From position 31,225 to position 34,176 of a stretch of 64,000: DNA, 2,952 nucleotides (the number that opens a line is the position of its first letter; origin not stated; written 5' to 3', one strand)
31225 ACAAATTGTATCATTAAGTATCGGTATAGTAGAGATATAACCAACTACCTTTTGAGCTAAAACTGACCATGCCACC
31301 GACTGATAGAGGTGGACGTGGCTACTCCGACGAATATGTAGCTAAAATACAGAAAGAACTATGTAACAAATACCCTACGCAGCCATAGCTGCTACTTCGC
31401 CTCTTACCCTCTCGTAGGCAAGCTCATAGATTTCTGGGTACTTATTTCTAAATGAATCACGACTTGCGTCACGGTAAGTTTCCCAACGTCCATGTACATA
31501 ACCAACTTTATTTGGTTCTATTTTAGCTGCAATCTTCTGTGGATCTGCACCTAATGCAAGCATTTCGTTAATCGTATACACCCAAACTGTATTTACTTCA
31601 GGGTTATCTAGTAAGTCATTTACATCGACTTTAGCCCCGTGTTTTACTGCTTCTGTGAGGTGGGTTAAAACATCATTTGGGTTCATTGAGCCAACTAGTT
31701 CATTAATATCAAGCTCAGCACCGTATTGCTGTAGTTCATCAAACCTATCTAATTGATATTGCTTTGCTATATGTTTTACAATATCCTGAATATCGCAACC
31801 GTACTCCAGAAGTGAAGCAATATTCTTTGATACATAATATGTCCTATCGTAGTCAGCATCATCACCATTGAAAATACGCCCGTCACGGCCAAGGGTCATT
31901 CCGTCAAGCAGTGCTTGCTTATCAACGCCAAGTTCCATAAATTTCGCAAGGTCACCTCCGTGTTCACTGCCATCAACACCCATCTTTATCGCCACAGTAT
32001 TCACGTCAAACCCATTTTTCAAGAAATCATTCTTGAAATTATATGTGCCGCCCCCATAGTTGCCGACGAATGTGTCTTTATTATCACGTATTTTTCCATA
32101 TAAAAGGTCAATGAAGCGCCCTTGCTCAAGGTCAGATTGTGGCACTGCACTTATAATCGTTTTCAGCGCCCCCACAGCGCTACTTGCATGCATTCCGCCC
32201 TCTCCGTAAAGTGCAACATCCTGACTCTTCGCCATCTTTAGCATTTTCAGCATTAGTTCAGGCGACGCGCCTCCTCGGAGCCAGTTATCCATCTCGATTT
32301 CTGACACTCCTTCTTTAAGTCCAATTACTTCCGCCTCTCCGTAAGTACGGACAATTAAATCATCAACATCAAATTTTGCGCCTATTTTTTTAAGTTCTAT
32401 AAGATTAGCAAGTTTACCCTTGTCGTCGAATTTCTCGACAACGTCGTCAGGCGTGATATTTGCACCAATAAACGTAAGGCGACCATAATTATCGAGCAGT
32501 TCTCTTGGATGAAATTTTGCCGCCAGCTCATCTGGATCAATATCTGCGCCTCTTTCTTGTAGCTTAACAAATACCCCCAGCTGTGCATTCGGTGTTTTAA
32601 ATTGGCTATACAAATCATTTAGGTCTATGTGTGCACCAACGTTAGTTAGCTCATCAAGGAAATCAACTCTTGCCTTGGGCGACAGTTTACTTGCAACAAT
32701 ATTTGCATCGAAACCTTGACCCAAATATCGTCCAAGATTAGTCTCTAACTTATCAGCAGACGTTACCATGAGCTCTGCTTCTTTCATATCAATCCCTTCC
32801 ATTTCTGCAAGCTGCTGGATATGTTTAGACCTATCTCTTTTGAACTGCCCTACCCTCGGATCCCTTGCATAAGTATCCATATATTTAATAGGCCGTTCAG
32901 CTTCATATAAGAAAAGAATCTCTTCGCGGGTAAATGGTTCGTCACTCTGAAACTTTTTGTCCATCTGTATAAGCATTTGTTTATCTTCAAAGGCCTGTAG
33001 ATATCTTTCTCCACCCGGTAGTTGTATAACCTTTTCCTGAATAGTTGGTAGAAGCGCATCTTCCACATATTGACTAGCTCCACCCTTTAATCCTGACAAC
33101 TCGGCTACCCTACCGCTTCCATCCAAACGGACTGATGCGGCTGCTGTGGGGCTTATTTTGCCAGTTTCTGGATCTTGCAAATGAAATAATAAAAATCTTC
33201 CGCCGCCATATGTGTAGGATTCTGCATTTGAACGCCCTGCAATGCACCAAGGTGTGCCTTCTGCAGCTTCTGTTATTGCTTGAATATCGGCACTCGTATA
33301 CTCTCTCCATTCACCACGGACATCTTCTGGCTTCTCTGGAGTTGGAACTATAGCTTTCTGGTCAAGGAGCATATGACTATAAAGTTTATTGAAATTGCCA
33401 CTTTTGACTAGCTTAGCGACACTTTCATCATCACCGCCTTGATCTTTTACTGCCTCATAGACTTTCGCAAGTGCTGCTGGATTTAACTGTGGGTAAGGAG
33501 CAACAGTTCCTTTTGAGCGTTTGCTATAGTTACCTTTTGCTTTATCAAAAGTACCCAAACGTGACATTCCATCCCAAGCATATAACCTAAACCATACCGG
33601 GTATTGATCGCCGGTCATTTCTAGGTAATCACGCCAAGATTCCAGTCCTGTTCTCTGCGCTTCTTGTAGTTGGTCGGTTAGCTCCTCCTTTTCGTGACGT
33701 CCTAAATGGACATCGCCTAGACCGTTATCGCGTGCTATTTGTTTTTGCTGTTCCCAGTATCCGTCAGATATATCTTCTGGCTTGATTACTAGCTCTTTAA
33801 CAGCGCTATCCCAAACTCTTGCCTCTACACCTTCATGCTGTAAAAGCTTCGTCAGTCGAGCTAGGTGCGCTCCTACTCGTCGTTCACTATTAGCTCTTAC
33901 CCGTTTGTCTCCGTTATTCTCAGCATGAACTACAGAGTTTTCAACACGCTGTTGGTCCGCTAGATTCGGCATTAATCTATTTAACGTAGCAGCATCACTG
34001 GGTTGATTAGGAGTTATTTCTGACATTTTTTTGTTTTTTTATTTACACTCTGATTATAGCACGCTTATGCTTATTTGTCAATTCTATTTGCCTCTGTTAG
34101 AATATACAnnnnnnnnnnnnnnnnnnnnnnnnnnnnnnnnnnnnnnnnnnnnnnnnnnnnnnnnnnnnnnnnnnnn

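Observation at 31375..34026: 883-aa orphan protein with an N-terminal globular region and at least 10 ankyrin-reminiscent 28-aa repeats, next to the mobile-element patch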

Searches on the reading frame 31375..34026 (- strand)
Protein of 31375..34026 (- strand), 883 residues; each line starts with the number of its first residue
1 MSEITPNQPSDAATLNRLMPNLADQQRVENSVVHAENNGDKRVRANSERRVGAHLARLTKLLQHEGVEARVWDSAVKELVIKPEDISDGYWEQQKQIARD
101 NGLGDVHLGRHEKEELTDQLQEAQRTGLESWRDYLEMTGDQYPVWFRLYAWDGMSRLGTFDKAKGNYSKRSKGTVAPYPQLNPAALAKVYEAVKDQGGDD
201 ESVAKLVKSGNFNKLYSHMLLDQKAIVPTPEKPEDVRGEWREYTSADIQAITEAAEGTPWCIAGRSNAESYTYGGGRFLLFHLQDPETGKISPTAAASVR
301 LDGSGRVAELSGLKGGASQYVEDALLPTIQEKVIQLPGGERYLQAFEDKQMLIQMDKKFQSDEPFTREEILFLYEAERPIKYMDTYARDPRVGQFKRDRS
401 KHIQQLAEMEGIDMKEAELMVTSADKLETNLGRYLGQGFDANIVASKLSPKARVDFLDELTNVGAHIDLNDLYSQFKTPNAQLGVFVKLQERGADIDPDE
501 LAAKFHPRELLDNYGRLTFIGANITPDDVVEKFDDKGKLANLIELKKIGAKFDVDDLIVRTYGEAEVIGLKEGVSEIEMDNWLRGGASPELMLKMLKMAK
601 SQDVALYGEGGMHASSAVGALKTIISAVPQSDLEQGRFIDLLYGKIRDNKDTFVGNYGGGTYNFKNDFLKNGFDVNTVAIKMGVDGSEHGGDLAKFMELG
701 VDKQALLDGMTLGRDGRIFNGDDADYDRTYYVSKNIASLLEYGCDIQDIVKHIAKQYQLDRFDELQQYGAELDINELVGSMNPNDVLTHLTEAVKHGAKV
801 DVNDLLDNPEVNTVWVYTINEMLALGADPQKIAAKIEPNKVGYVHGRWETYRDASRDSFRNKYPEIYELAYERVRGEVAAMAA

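Call 3: search_protein_families(library=pfam, proteins=[window:31375-34026:-], max_evalue=10)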
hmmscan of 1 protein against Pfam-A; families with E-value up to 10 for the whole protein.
window:31375-34026:- (883 aa): 1 family
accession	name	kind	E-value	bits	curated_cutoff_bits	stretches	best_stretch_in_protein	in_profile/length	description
PF14493.12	HTH_40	-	0.033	14.9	27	1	781-812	24-55/89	Helix-turn-helix domain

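Call 4: search_protein_families(library=ncbifam, proteins=[window:31375-34026:-], max_evalue=10)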
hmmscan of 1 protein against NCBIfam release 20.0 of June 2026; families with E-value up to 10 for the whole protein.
window:31375-34026:- (883 aa): 0 families

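Call 5: search_solved_structures(query=window:31375-34026:-, max_evalue=10, show_alignments=2)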
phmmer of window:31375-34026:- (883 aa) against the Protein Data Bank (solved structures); distinct sequences matched with E-value up to 10: 0.

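Call 6: find_homologous_proteins(query=window:31375-34026:-, max_evalue=0.001)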
Query window:31375-34026:- (883 aa): 766 proteins with E <= 0.001 among 8000 candidates; the best 120 are listed.
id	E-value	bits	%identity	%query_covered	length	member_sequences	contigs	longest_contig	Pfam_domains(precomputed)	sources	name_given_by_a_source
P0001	0.0e+0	2008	100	100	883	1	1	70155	-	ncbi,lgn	-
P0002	0.0e+0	1547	78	100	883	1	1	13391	-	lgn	-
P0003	0.0e+0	1542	77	100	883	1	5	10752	-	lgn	-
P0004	0.0e+0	1542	78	100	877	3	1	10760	-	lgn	-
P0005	0.0e+0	1328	75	88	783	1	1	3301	-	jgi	jgi:hypothetical protein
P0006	0.0e+0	1145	61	100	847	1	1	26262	-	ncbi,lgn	-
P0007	0.0e+0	1125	62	100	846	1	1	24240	-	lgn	-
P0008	0.0e+0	1077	58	100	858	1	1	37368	PF14493.13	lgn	-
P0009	1.8e-293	994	54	99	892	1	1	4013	-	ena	-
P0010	3.8e-290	983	54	99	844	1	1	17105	-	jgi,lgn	jgi:hypothetical protein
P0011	3.8e-287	973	51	99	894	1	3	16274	-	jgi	jgi:hypothetical protein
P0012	2.1e-261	888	51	99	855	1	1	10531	-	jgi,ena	jgi:hypothetical protein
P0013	1.2e-256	872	50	97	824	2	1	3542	-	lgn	-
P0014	3.4e-245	834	48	99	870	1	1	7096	-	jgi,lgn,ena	-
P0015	8.2e-242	823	47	99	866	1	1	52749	-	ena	-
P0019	6.6e-183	628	53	57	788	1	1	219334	-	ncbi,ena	-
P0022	1.6e-140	488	48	56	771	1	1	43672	PF02845.23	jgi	jgi:hypothetical protein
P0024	7.3e-139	482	48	56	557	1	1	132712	-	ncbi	-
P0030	1.2e-126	442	43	60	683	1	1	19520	PF28018.1,PF14493.13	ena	-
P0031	7.5e-125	436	34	89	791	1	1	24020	PF28018.1,PF25872.1,PF13637.13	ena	-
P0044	2.2e-118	415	33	88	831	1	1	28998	-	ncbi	-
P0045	2.7e-118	414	33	92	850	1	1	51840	PF28018.1,PF13637.13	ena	-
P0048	2.2e-117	411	32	92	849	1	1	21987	PF28018.1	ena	-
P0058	3.1e-116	408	34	93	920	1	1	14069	PF28018.1,PF13637.13,PF02829.20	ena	-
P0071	4.8e-115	404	33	89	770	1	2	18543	PF28018.1,PF02829.20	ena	-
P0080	1.2e-113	399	33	92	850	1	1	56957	PF14493.13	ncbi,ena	-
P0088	1.4e-112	395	34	85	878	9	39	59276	PF05155.21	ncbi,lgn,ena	-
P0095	6.1e-112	393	34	92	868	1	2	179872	PF28018.1,PF13637.13,PF10829.15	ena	-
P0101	9.9e-112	393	32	88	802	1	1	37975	-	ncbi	-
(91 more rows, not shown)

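Call 8: search_protein_families(library=pfam, proteins=[P0031, P0058, P0095, P0045, P0030, P0008, P0022, P0019], max_evalue=0.1)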
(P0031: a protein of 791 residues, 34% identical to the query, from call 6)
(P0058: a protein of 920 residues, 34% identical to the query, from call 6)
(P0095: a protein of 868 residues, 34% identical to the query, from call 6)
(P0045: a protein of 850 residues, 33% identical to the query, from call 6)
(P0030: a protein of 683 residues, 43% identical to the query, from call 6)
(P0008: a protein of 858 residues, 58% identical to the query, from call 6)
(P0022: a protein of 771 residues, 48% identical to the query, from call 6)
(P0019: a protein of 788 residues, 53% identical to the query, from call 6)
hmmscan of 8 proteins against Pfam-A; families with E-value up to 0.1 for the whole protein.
P0031 (791 aa): 7 families
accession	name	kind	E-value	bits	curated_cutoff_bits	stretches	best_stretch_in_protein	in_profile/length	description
PF13637.12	Ank_4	-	1.9e-08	34.8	22.7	0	515-530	11-26/50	Ankyrin repeats (many copies)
PF22114.2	NUP120_helical_2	-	0.0028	18.2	21.5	0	471-511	56-99/184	Nucleoporin NUP120, helical domain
PF00957.27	Synaptobrevin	-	0.014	15.6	26.4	0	672-689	20-37/89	Synaptobrevin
PF18043.6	T4_Rnl2_C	-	0.032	15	27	0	68-111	21-60/82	T4 RNA ligase 2 C-terminal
PF20936.3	GCIP_C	-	0.034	14.9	36.2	0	486-521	57-91/106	Grap2 and cyclin-D-interacting, C-terminal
PF19884.4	DUF6357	-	0.034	13.6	26.3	0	626-666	92-127/415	Family of unknown function (DUF6357)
PF10959.13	DUF2761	-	0.062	13.8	25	0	724-763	32-72/94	Protein of unknown function (DUF2761)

P0058 (920 aa): 8 families
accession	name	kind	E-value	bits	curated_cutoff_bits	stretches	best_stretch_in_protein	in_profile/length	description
PF13637.12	Ank_4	-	5.1e-13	49.3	22.7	0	801-816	11-26/50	Ankyrin repeats (many copies)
PF02829.19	3H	-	3.4e-05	24.4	25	0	821-854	6-40/97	3H domain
PF13606.12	Ank_3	-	6.9e-05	23.3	22.3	0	879-892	16-29/30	Ankyrin repeat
PF17862.7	AAA_lid_3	-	0.00011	22.1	27.2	0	574-583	16-25/45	AAA+ lid domain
PF05161.18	MOFRL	-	0.00015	22.3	28.3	0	859-895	69-105/106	MOFRL family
PF00023.36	Ank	-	0.013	16.2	21.1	0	803-814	18-29/33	Ankyrin repeat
PF14756.11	Pdase_C33_assoc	-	0.026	14.9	25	0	709-743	88-122/147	Peptidase_C33-associated domain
PF11517.13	Nab2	-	0.041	14.6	25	0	559-586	27-54/101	Nuclear abundant poly(A) RNA-bind protein 2 (Nab2)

P0095 (868 aa): 6 families
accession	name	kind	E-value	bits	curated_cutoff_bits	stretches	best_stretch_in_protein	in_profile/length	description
PF13637.12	Ank_4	-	8.3e-11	42.3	22.7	0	720-736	10-26/50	Ankyrin repeats (many copies)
PF13606.12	Ank_3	-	0.00037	21.1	22.3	0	749-761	18-30/30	Ankyrin repeat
PF05161.18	MOFRL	-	0.00067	20.3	28.3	0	697-737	65-105/106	MOFRL family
PF03448.22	MgtE_N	-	0.0087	17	25.9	0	679-726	28-73/102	MgtE intracellular N domain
PF05155.20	G2P_X_C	-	0.01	16.8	25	0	657-724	5-69/88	Replication-associated protein G2P C-terminal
PF00023.36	Ank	-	0.082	13.7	21.1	0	749-763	18-32/33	Ankyrin repeat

P0045 (850 aa): 4 families
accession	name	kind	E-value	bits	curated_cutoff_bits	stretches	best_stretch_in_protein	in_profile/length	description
PF13637.12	Ank_4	-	1.5e-05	25.6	22.7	0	481-496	11-26/50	Ankyrin repeats (many copies)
PF02829.19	3H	-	0.00075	20.1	25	0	580-635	7-59/97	3H domain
PF13606.12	Ank_3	-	0.00086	20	22.3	0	640-652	16-29/30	Ankyrin repeat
PF00023.36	Ank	-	0.0091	16.7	21.1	0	752-763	19-30/33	Ankyrin repeat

P0030 (683 aa): 6 families
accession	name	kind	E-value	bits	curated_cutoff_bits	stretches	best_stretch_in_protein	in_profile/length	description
PF14493.12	HTH_40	-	1.9e-05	25.3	27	0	585-620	27-62/89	Helix-turn-helix domain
PF24984.1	HEAT_EF3_GNC1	-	0.017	15.9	27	0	472-502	36-66/91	Elongation factor 3/GNC1 HEAT repeat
PF13606.12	Ank_3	-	0.052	14.6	22.3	0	507-520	16-29/30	Ankyrin repeat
PF24426.1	HTH_NDX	-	0.059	13.7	27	0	560-583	27-50/65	NDX Homeobox-like domain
PF00806.25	PUF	-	0.078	13.2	26.3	0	621-638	17-34/35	Pumilio-family RNA binding repeat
PF14573.12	PP-binding_2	-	0.096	13.4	32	0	614-677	14-78/96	Acyl-carrier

P0008 (858 aa): 1 family
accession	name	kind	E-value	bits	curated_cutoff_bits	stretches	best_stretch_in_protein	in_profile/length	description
PF14493.12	HTH_40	-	7.9e-06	26.5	27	0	710-767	8-61/89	Helix-turn-helix domain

P0022 (771 aa): 5 families
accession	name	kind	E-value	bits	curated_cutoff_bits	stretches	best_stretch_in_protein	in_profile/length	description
PF02845.22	CUE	-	2.5e-07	30.6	21.1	0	619-641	5-27/42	CUE domain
PF04255.20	DUF433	-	0.00062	20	23.6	0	475-497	29-51/56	Protein of unknown function (DUF433)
PF10098.14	DUF2336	-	0.021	14.7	34.6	0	540-588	161-202/262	Uncharacterised protein conserved in bacteria (DUF2336)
PF11387.14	DUF2795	-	0.022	15.1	25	0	466-489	21-44/54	Protein of unknown function (DUF2795)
PF00637.26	Clathrin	-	0.03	14.5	29.6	0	458-500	39-81/143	Region in Clathrin and VPS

P0019 (788 aa): 3 families
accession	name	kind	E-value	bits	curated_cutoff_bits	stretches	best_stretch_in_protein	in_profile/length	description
PF12554.13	MOZART1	-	0.015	15.5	27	0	585-599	29-43/47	Mitotic-spindle organizing gamma-tubulin ring associated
PF24598.1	DOP1_C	-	0.021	14.3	27.3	1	13-86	102-176/431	DOP1 C-terminal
PF13103.11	TonB_2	-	0.028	15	22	0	295-334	25-64/85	TonB C terminal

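Call 13: find_related_loci(query=A1, collection=genome_contigs, flank=6000)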
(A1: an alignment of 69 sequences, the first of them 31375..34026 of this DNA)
Query A1 (883 aa) in genome_contigs; peptide patterns used: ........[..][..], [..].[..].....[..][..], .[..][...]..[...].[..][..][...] (x = any residue, [..] = any of these).
157 stretches matched a pattern; 91 encode a relative of the query (tblastn E <= 1e-3); the best 80 are kept; 80 distinct loci.
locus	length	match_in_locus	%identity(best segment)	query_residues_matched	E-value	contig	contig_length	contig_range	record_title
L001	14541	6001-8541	61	1-883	0e+0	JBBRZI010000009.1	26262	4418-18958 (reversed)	MAG: Candidatus Saccharimonadales bacterium isolate metawrap_la5_32 metawrap_la5_32_K_1536646_L_26262_cov_23.9806, whole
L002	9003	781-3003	53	1-844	1e-173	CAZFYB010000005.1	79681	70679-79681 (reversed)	MAG TPA_asm: uncultured Candidatus Saccharibacteria bacterium isolate SRP062349_co2_19 genome assembly, contig: NODE_195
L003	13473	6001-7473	48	13-503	8e-140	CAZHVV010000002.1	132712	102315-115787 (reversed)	MAG TPA_asm: uncultured Candidatus Saccharibacteria bacterium isolate SRP302447_co4_31 genome assembly, contig: NODE_450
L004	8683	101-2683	34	25-841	5e-130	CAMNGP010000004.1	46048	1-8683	MAG: uncultured Candidatus Saccharibacteria bacterium isolate SRR1267595_bin.50_metaWRAP_v1.3_MAG genome assembly, conti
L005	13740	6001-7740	41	28-806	6e-124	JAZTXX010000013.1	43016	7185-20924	MAG: Candidatus Nanosyncoccus sp. isolate T1900045328_YK20190017.MAGScoT_cleanbin_000055 SGB_6487_k141_2853631, whole ge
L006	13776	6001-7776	39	12-841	1e-119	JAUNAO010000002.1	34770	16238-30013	MAG: Candidatus Saccharibacteria bacterium isolate S19M_St_7 NODE_214_length_34770_cov_8.343540, whole genome shotgun se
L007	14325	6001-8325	33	28-836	6e-116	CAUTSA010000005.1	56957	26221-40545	MAG TPA_asm: uncultured Candidatus Saccharibacteria bacterium isolate ERR10228831_bin.9_MetaWRAP_v1.3_MAG genome assembl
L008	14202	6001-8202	34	28-843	2e-111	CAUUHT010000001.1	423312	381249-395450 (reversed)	MAG TPA_asm: Candidatus Nanosyncoccus nanoralicus isolate ERR10228828_bin.12_MetaWRAP_v1.3_MAG genome assembly, contig:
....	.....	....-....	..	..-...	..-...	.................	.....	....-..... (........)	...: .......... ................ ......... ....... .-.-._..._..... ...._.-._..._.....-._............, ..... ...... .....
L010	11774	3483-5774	32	28-802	5e-108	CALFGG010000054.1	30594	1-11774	MAG TPA_asm: uncultured Candidatus Saccharibacteria bacterium isolate ERR589708_bin.3_CONCOCT_v1.1_MAG genome assembly,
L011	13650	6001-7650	39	28-838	1e-107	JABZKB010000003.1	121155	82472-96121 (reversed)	MAG: Candidatus Nanosynbacter sp. isolate JCVI_1_bin.4 NODE_3_length_121155_cov_12.036225, whole genome shotgun sequence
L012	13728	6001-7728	39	46-835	3e-106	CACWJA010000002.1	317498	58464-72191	uncultured bacterium isolate RUG10634 genome assembly, contig: RUG10634_asm_2, whole genome shotgun sequence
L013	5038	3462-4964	39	6-497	3e-106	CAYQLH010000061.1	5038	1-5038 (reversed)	MAG TPA_asm: uncultured Pseudomonadales bacterium isolate SRP278969_co1_166 genome assembly, contig: NODE_27133_length_5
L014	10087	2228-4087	37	22-596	3e-105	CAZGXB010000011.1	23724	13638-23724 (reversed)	MAG TPA_asm: uncultured Candidatus Saccharibacteria bacterium isolate SRP287540_co2_112 genome assembly, contig: NODE_22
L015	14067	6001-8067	32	28-843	1e-103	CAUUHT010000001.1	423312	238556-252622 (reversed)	MAG TPA_asm: Candidatus Nanosyncoccus nanoralicus isolate ERR10228828_bin.12_MetaWRAP_v1.3_MAG genome assembly, contig:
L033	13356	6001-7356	40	28-445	3e-95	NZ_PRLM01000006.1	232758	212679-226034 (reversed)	Candidatus Nanosyncoccus alces strain TM7_G3_2_Rum_HOT_351B G3RUM_6, whole genome shotgun sequence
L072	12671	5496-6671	33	24-409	1e-51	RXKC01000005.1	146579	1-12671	MAG: Candidatus Saccharibacteria bacterium isolate AWTP1-31 sample_9_scaffold_18, whole genome shotgun sequence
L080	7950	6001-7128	28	15-400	6e-39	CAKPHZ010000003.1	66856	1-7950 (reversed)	MAG: uncultured Bacilli bacterium isolate REFINED_METABAT215_TOP10_CONTIGS_1500_ASSEMBLY_K77_MERGED__Hadza_MoBio_hadza-E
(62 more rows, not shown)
